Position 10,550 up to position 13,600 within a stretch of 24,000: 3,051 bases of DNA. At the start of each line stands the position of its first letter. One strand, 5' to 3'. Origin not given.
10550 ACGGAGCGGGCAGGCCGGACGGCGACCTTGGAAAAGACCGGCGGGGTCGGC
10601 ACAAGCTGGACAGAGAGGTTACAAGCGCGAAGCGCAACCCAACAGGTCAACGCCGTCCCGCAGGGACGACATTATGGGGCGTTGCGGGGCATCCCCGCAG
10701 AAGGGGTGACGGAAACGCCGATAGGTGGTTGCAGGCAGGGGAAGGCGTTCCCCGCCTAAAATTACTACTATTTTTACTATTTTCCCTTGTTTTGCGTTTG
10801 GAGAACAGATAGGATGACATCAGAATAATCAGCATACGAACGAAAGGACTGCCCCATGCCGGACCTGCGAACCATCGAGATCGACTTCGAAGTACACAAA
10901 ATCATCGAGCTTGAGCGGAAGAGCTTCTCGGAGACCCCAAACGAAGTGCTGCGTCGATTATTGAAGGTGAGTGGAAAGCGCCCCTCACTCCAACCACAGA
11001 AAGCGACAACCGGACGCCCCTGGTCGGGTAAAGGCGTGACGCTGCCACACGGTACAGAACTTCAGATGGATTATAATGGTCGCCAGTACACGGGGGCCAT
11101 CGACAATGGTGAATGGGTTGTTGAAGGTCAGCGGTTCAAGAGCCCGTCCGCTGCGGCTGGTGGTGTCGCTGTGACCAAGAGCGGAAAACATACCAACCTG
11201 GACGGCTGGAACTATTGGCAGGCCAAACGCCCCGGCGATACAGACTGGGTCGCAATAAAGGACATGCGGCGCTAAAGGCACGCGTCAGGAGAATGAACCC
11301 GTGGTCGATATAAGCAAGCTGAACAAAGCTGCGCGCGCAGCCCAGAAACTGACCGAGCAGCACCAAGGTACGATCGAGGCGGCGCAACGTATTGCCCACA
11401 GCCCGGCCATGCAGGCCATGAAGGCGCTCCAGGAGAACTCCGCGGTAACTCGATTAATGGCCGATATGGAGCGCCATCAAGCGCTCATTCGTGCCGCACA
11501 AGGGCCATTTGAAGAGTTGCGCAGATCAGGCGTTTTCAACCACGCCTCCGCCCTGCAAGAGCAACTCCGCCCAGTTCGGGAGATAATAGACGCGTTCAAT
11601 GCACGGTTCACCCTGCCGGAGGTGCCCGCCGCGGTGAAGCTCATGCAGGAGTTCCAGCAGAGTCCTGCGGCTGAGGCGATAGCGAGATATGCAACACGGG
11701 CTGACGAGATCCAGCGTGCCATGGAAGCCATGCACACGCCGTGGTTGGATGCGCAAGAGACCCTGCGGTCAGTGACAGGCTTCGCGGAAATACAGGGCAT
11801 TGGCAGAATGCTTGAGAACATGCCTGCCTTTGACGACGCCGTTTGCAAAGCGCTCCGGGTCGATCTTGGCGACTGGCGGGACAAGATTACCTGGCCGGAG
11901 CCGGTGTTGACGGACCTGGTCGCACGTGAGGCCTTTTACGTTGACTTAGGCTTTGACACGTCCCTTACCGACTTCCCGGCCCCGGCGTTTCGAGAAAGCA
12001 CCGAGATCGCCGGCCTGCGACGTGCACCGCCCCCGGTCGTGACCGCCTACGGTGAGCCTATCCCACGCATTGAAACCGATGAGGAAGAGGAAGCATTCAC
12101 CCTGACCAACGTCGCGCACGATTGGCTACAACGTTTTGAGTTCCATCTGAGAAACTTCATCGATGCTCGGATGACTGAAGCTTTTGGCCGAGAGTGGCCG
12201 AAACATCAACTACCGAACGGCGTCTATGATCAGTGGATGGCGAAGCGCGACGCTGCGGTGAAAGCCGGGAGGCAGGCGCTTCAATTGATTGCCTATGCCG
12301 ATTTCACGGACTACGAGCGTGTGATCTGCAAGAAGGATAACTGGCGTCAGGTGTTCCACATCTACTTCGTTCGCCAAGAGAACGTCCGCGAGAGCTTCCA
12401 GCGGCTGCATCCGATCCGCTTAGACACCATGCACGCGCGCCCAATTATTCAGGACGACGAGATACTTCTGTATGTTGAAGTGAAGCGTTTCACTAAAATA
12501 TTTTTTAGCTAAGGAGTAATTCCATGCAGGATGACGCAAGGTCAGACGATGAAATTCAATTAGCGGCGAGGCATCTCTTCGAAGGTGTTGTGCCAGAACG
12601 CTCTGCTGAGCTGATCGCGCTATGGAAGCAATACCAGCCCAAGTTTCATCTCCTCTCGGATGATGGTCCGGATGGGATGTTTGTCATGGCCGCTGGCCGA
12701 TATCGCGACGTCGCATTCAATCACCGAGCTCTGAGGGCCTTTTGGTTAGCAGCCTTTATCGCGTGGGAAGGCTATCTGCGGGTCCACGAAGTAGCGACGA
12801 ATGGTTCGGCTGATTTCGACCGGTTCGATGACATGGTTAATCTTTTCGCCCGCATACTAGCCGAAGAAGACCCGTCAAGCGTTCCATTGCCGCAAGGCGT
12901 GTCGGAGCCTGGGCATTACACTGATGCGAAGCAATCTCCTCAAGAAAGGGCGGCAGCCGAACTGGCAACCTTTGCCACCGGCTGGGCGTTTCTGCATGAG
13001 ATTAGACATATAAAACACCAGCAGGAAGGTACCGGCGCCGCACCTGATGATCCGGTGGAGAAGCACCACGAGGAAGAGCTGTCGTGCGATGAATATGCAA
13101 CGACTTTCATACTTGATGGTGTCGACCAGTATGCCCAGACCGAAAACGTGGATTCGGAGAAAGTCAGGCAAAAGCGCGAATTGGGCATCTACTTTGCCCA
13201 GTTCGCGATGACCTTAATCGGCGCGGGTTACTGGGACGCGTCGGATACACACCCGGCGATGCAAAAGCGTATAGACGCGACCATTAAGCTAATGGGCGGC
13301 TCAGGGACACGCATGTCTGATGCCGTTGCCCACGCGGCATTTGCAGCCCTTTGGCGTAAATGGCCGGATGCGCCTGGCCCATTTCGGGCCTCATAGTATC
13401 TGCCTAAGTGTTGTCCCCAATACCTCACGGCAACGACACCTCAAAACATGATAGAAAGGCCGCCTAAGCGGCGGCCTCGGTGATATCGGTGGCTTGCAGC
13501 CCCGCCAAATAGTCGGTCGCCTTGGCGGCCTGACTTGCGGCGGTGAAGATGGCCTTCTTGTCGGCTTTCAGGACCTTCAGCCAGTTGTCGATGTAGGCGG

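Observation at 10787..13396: Three-gene cargo operon (RHH/RAMA-like binder + Swt1-like HEPN + HExxH zincin): candidate undescribed defence or abortive-infection system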

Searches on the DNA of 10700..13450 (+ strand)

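Call 6: search_dna_similar(query=window:10700-13450:+, collection=plasmids, mode=near, max_rows=20)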
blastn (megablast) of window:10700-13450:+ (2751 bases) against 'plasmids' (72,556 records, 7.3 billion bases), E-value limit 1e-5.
No match.

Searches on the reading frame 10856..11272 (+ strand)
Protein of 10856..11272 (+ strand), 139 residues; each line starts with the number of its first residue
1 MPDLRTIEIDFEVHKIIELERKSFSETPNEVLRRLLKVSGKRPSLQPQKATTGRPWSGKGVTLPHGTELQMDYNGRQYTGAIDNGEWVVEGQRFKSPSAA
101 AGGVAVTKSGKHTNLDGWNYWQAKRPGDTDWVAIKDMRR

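Call 3: search_protein_families(library=pfam, proteins=[window:10856-11272:+], max_evalue=1)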
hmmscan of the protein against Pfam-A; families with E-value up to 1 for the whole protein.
window:10856-11272:+ (139 aa): 4 families
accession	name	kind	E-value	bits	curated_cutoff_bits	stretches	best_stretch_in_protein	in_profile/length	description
PF18755.6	RAMA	-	7.5e-06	26.3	35.2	1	65-125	32-89/107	Restriction Enzyme Adenine Methylase Associated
PF17206.9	SeqA_N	-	0.00012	21.8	23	1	5-39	2-36/36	SeqA protein N-terminal domain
PF11149.13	DUF2924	-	0.00083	20.1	31.2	1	16-108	43-125/135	Protein of unknown function (DUF2924)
PF14267.11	DUF4357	-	0.17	12.3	38.4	1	92-123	23-48/54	Domain of unknown function (DUF4357)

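Call 4: search_protein_families(library=padloc, proteins=[window:10856-11272:+], max_evalue=1)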
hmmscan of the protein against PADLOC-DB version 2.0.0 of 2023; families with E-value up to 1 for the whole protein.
window:10856-11272:+ (139 aa): 1 family
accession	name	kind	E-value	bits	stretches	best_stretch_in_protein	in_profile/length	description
PDLC04921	PDC-S14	-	6.7e-06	23.6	1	63-128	199-260/280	-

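Call 5: search_protein_families(library=ncbifam, proteins=[window:10856-11272:+], max_evalue=1)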
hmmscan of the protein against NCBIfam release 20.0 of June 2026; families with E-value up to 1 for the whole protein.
window:10856-11272:+ (139 aa): 1 family
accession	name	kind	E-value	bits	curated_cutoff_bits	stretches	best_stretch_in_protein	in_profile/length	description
NF008389.0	PRK11187.1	equivalog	0.0074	16.3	185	1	5-46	2-43/182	replication initiation negative regulator SeqA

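Call 22: find_homologous_proteins(query=window:10856-11272:+)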
Query window:10856-11272:+ (139 aa): 457 proteins with E <= 0.001 among 473 candidates; the best 120 are listed.
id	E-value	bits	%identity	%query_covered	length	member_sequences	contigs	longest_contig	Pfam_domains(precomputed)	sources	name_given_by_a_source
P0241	1.7e-88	312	98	100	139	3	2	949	-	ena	-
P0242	3.5e-83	294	93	100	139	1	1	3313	PF18755.7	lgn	-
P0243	5.9e-83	294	94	100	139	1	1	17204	PF18755.7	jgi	-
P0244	1.2e-82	293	92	100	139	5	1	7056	PF18755.7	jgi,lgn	-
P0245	1.3e-76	273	85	100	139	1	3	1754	PF18755.7,PF17206.10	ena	-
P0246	1.4e-74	267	85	100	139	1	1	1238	PF18755.7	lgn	-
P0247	4.4e-69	249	78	100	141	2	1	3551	-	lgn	-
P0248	8.9e-69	248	78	100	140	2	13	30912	PF18755.7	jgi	jgi:hypothetical protein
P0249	1.1e-68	247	77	100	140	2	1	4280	PF18755.7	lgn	-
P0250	2.9e-68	246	76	100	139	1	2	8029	PF18755.7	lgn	-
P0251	8.5e-68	245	79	99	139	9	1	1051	-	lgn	-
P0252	4.0e-67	242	79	99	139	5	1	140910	-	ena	-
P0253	2.0e-66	240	76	99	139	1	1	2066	PF18755.7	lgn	-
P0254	4.8e-66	239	74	100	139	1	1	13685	PF18755.7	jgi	-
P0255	2.6e-64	233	73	100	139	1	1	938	PF18755.7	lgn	-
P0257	3.4e-61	223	73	100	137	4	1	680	PF18755.7,PF17206.10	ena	-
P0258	8.0e-61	222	70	99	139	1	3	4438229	-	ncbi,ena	-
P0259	3.2e-60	220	70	100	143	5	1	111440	PF18755.7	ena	-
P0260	3.4e-60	220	68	99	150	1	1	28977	PF17206.10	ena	-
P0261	3.6e-60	220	69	100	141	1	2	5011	PF18755.7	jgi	-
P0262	5.2e-60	219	68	100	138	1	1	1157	PF18755.7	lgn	-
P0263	1.5e-59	218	68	99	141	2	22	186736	PF18755.7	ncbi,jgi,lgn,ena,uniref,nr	ncbi:hypothetical protein NYR54_00975 [Chelativorans sp. SCAU2101]|uniref:RAMA domain-containing pro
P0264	1.5e-59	218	69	99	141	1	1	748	PF18755.7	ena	-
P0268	6.4e-59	216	70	99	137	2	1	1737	PF18755.7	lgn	-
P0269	7.9e-59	215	69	100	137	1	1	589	PF18755.7,PF17206.10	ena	-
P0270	7.9e-59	215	67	99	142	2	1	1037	PF18755.7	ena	-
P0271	9.2e-59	215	69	100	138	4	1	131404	PF18755.7,PF17206.10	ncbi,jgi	jgi:hypothetical protein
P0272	2.4e-58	214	66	99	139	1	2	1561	PF18755.7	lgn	-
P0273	3.7e-58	213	67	99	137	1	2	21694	PF18755.7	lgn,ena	-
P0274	4.2e-58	213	68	100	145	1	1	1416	PF18755.7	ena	-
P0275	5.0e-58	213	68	100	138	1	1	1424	PF18755.7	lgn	-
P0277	2.0e-57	211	69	100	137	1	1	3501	PF18755.7,PF17206.10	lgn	-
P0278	2.1e-57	211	67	100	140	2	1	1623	PF18755.7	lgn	-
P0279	2.6e-57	211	71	98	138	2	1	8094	PF18755.7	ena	-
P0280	2.6e-57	211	67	100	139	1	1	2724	PF18755.7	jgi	jgi:hypothetical protein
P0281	3.4e-57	210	69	99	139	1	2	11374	PF18755.7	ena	-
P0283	1.1e-56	209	68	100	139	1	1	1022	PF18755.7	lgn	-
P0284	1.1e-56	208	65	99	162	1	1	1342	PF18755.7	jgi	-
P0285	1.2e-56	208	65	99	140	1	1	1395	PF18755.7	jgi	jgi:hypothetical protein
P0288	2.2e-56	208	66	99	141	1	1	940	PF18755.7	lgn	-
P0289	3.1e-56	207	69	99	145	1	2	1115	PF18755.7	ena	-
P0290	3.2e-56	207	65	99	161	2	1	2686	PF18755.7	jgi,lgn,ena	-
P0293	5.0e-56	206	66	99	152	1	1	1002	PF18755.7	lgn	-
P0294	7.4e-56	206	67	100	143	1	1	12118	PF18755.7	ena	-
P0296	1.2e-55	205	67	99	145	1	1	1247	PF18755.7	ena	-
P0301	4.1e-55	203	64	100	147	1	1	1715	PF18755.7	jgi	jgi:hypothetical protein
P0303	4.7e-55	203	64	99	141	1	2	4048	PF18755.7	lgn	-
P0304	6.5e-55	203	63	99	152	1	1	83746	PF18755.7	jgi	jgi:hypothetical protein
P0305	7.0e-55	203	65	100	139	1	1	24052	PF18755.7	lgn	-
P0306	7.0e-55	203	63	100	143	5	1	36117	PF17206.10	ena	-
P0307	7.6e-55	203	64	99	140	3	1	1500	PF18755.7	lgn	-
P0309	1.3e-54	202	70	89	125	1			PF18755.7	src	-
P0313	3.2e-54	201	63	99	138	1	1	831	PF18755.7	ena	-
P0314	4.2e-54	200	66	97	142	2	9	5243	PF17206.10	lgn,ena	-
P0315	5.6e-54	200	63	99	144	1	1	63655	PF18755.7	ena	-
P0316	6.6e-54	200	64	100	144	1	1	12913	PF18755.7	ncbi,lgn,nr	ncbi:MAG: hypothetical protein HC855_05465 [Rhizobiales bacterium]|nr:hypothetical protein [Hyphomic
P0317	8.1e-54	199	63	99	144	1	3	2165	PF18755.7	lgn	-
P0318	9.0e-54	199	64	99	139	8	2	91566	PF18755.7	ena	-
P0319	1.0e-53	199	64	99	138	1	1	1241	PF18755.7,PF17206.10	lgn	-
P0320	1.1e-53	199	62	99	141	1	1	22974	PF18755.7,PF17206.10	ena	-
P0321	1.5e-53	198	64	99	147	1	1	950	PF18755.7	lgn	-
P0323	1.9e-53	198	64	100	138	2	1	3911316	PF18755.7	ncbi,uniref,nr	ncbi:hypothetical protein QA646_15035 [Rhizobium sp. CB3090]|uniref:hypothetical protein n=1 Tax=Rhi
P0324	2.2e-53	198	62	99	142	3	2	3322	PF18755.7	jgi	jgi:hypothetical protein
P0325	3.0e-53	197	65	100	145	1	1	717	PF18755.7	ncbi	-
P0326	3.2e-53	197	64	100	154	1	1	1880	PF17206.10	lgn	-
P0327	3.4e-53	197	63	99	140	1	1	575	PF18755.7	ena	-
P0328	3.6e-53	197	64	97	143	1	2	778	PF18755.7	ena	-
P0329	9.5e-53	196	61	99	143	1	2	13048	PF18755.7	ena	-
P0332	1.4e-52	195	64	99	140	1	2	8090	PF18755.7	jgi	jgi:hypothetical protein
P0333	1.4e-52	195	61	99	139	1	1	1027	PF18755.7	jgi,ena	-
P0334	1.4e-52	195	61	99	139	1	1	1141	PF18755.7,PF17206.10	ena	-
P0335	1.7e-52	195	64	99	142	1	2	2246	PF18755.7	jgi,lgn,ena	-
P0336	1.8e-52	195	62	99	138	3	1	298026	PF18755.7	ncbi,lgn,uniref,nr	ncbi:hypothetical protein [Mesorhizobium sp.]|uniref:hypothetical protein n=1 Tax=Mesorhizobium sp. 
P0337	2.6e-52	194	63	99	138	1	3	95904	PF18755.7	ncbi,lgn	-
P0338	2.9e-52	194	65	98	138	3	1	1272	PF17206.10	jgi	jgi:SeqA protein N-terminal domain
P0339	3.6e-52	194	63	99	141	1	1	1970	PF18755.7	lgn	-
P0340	3.6e-52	194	63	98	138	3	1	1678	PF18755.7,PF17206.10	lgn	-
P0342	3.9e-52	194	62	99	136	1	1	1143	PF18755.7,PF17206.10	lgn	-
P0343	7.2e-52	193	61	99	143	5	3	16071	PF18755.7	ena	-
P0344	1.0e-51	192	62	99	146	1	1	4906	PF18755.7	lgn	-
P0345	1.1e-51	192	64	99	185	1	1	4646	PF18755.7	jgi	jgi:hypothetical protein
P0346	1.4e-51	192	62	100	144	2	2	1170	PF18755.7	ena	-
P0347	1.9e-51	192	62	99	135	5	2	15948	PF18755.7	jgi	jgi:hypothetical protein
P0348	2.0e-51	192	61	99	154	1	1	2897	PF17206.10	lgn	-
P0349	2.3e-51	191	62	97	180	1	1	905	PF18755.7,PF17206.10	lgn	-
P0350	2.3e-51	191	63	99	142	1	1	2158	PF18755.7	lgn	-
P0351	3.8e-51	191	64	98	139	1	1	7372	PF18755.7,PF17206.10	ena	-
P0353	5.1e-51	190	64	96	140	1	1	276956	PF18755.7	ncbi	-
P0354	5.1e-51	190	60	100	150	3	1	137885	PF18755.7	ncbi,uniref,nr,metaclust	ncbi:hypothetical protein AC244_21755 [Ensifer adhaerens]|uniref:DUF2924 domain-containing protein n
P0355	5.5e-51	190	61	99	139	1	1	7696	PF18755.7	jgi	jgi:hypothetical protein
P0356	6.1e-51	190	63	96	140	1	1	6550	PF18755.7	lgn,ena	-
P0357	8.1e-51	190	62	100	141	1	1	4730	PF18755.7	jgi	jgi:hypothetical protein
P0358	9.1e-51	189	60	100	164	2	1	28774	PF18755.7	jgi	jgi:hypothetical protein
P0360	1.1e-50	189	61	100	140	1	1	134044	PF18755.7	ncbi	-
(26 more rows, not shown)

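Call 23: find_encoding_contigs(protein=P0263, flank=5000, max_places=4)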
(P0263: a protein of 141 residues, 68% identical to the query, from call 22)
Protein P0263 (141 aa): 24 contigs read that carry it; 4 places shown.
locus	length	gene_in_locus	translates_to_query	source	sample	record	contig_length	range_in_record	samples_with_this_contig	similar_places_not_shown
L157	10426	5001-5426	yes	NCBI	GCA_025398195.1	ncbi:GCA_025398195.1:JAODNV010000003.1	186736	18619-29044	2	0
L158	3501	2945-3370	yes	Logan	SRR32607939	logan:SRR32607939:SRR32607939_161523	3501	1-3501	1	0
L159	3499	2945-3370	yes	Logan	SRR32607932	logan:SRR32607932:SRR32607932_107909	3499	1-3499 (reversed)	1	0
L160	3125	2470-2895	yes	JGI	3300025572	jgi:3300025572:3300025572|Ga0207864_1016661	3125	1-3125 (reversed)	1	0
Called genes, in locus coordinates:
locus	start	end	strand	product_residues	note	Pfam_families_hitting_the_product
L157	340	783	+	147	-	-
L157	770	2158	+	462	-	PF00270:DEAD (faint), PF13245:AAA_19 (faint), PF03237:Terminase_6N, PF04466:Terminase_3 (weak)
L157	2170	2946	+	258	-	-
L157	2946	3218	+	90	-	-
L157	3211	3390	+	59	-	-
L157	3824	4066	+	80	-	-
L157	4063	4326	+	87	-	-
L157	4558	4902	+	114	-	-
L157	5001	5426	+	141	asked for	PF18755:RAMA (weak)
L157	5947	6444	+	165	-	PF04073:tRNA_edit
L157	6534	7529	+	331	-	PF00085:Thioredoxin, PF13098:Thioredoxin_2 (weak), PF13174:TPR_6 (faint), PF13428:TPR_14 (faint), PF13431:TPR_17 (faint), PF13432:TPR_16 (weak), PF14559:TPR_19, PF14561:TPR_20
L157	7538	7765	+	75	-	PF03966:Trm112p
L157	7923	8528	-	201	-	PF00694:Aconitase_C, PF27512:LeuD, PF27434:LeuD_C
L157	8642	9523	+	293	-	PF03328:HpcH_HpaI, PF15617:C-C_Bond_Lyase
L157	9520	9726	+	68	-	PF08410:DUF1737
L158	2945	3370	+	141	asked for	PF18755:RAMA (weak)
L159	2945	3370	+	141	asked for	PF18755:RAMA (weak)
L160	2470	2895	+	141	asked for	PF18755:RAMA (weak)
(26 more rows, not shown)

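Call 24: find_encoding_contigs(protein=P0354, flank=5000, max_places=3)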
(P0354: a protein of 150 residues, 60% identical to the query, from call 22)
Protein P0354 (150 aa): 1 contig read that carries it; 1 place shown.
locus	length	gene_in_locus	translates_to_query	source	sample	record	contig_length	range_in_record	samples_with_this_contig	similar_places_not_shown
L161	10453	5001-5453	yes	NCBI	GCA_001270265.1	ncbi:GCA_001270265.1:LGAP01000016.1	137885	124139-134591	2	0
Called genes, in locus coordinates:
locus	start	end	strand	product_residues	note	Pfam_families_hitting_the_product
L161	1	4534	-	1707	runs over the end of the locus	PF00270:DEAD, PF04851:ResIII (faint), PF00271:Helicase_C, PF00580:UvrD-helicase, PF13245:AAA_19, PF00580:UvrD-helicase, PF13361:UvrD_C, PF13538:UvrD_C_2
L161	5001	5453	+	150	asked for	PF18755:RAMA (faint)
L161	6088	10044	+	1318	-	PF13476:AAA_23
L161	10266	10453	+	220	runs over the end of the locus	-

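Call 25: find_encoding_contigs(protein=P0258, flank=5000, max_places=3)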
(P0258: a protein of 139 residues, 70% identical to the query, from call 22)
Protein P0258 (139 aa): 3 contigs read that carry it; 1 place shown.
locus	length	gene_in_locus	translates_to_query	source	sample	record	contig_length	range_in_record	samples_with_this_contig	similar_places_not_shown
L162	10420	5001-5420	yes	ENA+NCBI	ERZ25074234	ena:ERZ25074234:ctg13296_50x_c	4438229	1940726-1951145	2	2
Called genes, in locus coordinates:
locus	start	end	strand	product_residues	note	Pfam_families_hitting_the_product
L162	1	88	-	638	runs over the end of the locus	PF03717:PBP_dimer, PF00905:Transpeptidase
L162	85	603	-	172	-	PF04093:MreD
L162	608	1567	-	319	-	PF04085:MreC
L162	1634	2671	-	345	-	PF00022:Actin, PF06723:MreB_Mbl, PF11104:PilM_2 (faint), PF00012:HSP70, PF14450:FtsA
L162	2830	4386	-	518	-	PF00682:HMGL-like, PF22617:HCS_D2, PF08502:LeuA_dimer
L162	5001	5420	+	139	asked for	-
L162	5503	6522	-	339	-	PF07991:KARI_N, PF01450:KARI_C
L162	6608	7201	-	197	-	PF01842:ACT, PF22629:ACT_AHAS_ss, PF13710:ACT_5 (weak), PF10369:ALS_ss_C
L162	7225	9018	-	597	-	PF02776:TPP_enzyme_N, PF00205:TPP_enzyme_M, PF02775:TPP_enzyme_C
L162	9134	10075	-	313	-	PF01745:IPT (weak), PF01715:IPPT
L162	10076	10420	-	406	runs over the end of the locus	PF06245:DUF1015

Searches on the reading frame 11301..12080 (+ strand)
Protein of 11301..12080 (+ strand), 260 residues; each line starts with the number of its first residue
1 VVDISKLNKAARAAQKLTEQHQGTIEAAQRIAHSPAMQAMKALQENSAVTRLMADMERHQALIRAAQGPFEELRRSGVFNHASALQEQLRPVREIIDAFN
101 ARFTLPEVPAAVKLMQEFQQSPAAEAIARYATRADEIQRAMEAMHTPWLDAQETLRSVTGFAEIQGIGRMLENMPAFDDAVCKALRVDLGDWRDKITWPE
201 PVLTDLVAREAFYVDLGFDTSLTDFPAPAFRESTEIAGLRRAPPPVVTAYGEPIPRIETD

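Call 63: search_protein_representatives(protein=window:11301-12080:+)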
Query: 260 residues. Proteins with E-value up to 0.001 (for the whole library): 670; up to 1e-10: 485; up to 1e-30: 94. The best 150 are listed.
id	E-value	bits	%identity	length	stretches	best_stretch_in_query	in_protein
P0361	1.2e-91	323.1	60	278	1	1-258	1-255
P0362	9.4e-61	221.9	45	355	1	6-256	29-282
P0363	2.5e-54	200.9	80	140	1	28-150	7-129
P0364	8.4e-53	195.9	45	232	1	33-239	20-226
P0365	2.9e-51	190.9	44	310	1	34-250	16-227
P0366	4.2e-51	190.3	38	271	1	3-244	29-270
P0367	1.7e-50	188.4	42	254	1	40-256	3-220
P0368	5.3e-50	186.7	68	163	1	1-153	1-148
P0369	3.5e-47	177.5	44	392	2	41-251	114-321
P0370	2.7e-46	174.6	60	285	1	124-257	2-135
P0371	4.4e-46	173.9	40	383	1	38-255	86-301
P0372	1.4e-45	172.2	41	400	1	10-242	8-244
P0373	4.5e-45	170.6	41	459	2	40-249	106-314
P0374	1.2e-43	166.0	48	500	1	95-255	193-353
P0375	3.8e-43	164.3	41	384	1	35-246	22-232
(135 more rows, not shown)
